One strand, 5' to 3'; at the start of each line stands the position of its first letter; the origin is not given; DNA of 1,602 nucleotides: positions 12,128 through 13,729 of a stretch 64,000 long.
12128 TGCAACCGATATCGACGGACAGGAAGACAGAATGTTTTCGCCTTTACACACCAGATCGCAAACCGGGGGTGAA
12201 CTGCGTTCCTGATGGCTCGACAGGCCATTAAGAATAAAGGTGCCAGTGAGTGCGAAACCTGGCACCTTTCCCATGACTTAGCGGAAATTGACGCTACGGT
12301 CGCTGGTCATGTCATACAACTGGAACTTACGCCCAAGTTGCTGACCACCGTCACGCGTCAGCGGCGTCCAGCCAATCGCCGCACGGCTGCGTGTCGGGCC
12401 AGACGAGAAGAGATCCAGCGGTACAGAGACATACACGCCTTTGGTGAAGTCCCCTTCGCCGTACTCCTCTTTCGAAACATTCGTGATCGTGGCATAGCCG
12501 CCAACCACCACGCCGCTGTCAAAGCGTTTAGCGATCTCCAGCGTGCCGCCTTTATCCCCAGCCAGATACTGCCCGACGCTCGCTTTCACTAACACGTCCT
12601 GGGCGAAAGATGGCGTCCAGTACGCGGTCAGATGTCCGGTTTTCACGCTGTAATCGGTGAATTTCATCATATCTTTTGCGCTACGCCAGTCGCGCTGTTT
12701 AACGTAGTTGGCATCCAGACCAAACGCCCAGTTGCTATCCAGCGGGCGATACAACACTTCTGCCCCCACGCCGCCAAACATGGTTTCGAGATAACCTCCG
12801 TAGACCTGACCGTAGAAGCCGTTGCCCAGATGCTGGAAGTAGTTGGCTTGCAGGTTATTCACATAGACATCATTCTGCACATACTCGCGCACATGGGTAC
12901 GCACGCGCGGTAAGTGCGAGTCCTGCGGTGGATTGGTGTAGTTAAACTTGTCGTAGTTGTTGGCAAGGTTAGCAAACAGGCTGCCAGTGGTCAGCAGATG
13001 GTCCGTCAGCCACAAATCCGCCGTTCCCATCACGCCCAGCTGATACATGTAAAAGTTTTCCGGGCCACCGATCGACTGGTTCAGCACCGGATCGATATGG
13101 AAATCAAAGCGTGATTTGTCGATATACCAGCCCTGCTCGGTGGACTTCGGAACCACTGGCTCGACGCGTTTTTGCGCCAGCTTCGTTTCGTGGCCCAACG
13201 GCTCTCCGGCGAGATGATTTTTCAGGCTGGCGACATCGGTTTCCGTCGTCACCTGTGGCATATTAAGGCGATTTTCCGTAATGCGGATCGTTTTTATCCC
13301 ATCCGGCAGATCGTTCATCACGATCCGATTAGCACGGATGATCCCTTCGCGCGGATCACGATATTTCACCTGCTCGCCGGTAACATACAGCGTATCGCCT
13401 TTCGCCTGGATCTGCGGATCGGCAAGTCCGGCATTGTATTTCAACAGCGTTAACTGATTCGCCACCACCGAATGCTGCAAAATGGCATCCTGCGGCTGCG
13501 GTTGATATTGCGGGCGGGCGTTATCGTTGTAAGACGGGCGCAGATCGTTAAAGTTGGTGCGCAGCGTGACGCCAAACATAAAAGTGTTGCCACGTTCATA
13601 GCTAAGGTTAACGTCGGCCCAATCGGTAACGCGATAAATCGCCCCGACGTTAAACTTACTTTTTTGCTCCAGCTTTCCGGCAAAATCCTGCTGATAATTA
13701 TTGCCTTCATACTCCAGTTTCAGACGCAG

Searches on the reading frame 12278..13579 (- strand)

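Call 23: search_protein_families(library=pfam, proteins=[window:12278-13579:-])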
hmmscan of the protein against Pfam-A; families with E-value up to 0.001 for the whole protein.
window:12278-13579:- (433 aa): 1 family
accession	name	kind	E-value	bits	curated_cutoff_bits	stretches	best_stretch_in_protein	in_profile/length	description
PF06082.17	YjbH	-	4.8e-153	511.8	24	1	1-426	235-657/658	Exopolysaccharide biosynthesis protein YbjH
